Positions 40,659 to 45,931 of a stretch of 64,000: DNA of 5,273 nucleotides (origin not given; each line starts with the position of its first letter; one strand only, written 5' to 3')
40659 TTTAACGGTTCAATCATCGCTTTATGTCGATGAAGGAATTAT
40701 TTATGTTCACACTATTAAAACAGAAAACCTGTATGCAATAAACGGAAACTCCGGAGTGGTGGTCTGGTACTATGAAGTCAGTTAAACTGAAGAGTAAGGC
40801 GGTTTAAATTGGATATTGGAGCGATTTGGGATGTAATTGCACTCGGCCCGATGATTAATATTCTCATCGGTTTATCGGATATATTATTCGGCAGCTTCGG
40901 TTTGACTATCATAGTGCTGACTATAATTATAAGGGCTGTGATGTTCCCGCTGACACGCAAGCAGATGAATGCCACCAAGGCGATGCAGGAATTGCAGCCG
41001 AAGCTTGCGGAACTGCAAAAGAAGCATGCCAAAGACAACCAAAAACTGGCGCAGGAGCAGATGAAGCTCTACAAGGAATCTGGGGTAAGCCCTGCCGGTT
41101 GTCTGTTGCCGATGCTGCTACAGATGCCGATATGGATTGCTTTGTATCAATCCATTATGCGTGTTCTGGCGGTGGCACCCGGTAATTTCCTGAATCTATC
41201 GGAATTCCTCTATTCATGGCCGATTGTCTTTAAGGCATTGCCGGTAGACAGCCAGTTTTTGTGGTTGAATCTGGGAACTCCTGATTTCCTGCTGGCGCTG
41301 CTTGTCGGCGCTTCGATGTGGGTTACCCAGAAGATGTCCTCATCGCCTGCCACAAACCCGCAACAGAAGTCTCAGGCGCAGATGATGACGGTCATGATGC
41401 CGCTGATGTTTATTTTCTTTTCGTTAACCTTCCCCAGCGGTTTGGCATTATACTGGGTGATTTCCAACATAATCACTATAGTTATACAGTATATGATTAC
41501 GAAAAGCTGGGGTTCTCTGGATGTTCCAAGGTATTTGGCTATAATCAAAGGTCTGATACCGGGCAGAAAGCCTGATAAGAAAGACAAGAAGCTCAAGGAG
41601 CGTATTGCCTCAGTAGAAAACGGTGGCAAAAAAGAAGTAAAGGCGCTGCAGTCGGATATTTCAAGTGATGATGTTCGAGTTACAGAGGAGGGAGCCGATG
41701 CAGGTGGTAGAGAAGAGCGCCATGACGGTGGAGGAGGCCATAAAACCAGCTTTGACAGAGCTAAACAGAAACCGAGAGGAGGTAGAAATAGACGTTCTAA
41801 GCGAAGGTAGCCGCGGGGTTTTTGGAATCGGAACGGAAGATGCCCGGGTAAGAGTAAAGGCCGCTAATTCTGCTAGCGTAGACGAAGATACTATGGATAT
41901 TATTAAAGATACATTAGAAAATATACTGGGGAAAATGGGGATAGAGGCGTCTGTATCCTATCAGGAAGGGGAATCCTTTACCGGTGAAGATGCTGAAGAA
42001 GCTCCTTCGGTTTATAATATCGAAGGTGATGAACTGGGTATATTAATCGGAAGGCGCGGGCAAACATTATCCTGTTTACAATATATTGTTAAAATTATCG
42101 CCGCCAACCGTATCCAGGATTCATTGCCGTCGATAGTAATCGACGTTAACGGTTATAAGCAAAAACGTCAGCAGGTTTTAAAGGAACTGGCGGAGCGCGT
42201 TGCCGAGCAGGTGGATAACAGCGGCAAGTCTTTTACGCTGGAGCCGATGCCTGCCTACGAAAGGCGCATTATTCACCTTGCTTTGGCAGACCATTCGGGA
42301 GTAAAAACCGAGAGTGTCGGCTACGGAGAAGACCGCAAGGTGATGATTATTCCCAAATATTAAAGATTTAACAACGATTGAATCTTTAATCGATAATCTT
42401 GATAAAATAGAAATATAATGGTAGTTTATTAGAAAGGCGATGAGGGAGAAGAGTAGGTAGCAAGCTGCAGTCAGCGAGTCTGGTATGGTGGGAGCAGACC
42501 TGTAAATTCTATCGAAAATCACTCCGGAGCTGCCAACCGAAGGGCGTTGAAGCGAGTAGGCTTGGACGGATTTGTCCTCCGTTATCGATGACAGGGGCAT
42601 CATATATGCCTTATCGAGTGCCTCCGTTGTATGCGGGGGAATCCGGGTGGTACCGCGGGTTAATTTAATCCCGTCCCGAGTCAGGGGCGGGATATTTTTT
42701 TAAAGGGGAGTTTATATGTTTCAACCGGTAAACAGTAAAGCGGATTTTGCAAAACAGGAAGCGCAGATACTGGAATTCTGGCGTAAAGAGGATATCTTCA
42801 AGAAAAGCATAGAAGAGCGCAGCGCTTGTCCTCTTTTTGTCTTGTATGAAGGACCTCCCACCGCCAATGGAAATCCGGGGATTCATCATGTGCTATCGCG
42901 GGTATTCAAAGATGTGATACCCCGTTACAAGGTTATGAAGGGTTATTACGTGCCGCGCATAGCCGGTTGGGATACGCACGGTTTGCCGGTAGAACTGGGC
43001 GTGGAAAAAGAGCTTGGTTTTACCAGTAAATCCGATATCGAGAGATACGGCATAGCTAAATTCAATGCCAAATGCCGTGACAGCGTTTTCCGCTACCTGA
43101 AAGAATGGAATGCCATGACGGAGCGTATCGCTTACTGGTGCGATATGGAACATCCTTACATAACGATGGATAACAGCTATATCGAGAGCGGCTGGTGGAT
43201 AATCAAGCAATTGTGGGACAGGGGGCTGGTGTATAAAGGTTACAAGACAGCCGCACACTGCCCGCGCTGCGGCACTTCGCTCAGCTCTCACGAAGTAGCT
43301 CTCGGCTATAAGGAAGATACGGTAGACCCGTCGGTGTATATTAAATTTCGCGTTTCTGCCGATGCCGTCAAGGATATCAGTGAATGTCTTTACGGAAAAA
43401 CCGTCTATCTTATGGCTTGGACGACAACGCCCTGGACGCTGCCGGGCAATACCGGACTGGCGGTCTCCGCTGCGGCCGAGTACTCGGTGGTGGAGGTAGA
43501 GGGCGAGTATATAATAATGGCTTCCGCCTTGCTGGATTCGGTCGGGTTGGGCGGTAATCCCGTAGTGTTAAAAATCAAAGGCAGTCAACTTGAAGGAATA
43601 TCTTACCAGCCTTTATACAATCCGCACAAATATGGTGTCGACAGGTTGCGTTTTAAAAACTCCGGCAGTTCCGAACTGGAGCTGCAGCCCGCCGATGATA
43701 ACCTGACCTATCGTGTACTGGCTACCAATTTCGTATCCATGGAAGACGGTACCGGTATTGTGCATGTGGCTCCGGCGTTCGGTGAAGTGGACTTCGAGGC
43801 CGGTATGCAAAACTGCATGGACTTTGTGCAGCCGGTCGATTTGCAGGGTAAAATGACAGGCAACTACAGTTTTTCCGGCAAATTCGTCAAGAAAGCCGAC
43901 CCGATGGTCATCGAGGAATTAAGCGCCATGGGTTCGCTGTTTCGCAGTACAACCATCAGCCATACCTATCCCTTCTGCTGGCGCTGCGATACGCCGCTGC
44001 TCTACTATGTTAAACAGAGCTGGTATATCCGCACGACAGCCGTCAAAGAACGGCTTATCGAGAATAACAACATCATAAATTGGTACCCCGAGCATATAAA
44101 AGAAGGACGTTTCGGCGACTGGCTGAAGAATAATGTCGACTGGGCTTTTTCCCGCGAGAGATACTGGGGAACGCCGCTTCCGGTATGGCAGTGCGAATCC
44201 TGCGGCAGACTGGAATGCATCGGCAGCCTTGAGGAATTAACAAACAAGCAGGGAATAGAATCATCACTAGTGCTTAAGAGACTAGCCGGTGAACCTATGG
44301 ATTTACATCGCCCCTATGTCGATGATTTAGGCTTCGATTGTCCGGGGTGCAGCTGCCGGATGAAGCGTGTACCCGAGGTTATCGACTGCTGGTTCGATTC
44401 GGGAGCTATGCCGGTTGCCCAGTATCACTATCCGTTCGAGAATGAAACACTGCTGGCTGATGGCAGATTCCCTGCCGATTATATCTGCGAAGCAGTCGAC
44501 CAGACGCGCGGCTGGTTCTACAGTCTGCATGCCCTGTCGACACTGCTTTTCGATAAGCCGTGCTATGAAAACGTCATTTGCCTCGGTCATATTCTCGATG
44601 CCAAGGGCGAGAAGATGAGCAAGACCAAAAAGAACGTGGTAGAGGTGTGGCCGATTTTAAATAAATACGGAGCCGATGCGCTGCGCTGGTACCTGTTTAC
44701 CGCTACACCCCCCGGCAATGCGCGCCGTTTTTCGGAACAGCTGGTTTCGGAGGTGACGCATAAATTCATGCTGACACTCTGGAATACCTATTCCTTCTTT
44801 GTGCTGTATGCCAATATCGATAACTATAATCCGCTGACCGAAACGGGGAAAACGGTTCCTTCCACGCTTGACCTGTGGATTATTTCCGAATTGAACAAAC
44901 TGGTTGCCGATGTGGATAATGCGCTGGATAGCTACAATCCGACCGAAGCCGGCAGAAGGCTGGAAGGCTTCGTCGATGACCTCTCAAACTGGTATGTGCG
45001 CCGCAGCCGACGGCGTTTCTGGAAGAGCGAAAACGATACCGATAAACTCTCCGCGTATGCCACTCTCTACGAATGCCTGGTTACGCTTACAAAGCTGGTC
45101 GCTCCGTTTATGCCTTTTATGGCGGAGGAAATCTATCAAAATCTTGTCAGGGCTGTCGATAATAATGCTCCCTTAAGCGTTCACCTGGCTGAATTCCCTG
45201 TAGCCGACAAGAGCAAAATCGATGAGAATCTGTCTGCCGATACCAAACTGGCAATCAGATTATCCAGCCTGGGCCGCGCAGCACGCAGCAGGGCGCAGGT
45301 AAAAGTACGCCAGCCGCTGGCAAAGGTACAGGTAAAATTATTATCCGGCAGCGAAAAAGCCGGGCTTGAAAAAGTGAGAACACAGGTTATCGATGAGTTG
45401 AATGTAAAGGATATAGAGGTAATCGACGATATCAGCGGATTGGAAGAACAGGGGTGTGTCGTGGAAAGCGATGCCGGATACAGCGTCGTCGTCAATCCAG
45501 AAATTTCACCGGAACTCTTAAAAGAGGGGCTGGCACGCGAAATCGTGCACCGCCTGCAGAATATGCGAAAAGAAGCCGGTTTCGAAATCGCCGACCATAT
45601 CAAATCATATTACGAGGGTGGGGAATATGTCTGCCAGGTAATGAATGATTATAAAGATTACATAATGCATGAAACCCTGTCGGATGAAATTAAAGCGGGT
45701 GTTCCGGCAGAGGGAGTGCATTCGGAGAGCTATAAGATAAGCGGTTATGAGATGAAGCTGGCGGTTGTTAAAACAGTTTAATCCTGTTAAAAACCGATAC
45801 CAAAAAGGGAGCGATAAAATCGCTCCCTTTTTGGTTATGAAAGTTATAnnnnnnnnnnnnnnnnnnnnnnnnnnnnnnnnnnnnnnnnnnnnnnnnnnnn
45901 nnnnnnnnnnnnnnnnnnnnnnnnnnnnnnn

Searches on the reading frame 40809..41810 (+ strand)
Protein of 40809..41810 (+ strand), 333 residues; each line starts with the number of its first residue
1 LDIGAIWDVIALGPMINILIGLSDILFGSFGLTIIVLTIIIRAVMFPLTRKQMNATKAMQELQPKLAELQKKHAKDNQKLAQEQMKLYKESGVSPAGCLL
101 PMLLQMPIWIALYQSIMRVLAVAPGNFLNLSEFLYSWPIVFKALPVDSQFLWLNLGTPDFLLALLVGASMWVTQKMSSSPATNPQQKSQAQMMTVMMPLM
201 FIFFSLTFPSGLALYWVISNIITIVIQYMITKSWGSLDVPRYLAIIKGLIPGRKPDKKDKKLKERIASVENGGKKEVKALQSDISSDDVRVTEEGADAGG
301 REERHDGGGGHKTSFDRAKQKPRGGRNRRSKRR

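Call 71: search_protein_families(library=pfam, proteins=[window:40809-41810:+], max_evalue=0.00001)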
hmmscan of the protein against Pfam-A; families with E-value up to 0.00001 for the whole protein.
window:40809-41810:+ (333 aa): 1 family
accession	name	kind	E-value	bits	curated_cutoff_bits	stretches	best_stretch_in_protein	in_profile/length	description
PF02096.25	60KD_IMP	-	4.2e-56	189.9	35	1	30-232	1-163/163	60Kd inner membrane protein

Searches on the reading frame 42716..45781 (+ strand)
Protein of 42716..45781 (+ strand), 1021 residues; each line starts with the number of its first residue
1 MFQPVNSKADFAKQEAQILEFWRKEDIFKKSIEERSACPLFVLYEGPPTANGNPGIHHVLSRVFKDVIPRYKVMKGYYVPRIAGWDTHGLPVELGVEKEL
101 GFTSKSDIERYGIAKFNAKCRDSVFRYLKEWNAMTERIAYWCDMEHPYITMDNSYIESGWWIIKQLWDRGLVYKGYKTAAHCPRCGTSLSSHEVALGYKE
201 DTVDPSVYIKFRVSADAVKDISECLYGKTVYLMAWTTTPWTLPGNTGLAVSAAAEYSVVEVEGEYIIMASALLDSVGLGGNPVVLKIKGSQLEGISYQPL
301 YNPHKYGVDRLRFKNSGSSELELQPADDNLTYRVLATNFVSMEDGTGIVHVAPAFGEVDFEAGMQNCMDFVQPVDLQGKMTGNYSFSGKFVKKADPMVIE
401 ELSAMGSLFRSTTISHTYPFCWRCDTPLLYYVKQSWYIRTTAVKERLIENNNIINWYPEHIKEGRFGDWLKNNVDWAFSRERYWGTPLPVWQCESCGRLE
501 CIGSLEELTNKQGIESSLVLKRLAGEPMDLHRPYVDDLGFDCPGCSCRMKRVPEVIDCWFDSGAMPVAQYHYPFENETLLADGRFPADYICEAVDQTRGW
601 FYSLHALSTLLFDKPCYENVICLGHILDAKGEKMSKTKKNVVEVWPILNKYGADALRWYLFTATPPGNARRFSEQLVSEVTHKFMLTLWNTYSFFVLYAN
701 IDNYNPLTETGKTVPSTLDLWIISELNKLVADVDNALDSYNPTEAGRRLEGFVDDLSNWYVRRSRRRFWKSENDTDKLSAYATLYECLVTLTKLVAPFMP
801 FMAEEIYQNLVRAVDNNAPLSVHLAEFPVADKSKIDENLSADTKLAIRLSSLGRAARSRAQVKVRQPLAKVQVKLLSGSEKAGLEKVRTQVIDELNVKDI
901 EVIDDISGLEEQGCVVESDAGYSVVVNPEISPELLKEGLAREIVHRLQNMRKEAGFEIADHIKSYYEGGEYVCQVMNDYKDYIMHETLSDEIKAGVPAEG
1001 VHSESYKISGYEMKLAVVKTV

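Call 71: search_protein_families(library=pfam, proteins=[window:42716-45781:+], max_evalue=0.00001)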
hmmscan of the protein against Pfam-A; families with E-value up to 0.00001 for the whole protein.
window:42716-45781:+ (1021 aa): 4 families
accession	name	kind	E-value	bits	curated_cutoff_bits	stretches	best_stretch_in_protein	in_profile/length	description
PF00133.28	tRNA-synt_1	-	3.5e-115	385.5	22.7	1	17-670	1-411/414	tRNA synthetases class I (I, L, M and V)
PF08264.19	Anticodon_1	-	1.6e-33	116.1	25.1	1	719-870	1-146/148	Anticodon-binding domain of tRNA ligase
PF19302.4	DUF5915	-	1e-25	90.9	27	1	908-1019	86-194/195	Domain of unknown function (DUF5915)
PF09334.17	tRNA-synt_1g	-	3e-15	56.3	20.1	1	619-678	314-372/391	tRNA synthetases class I (M)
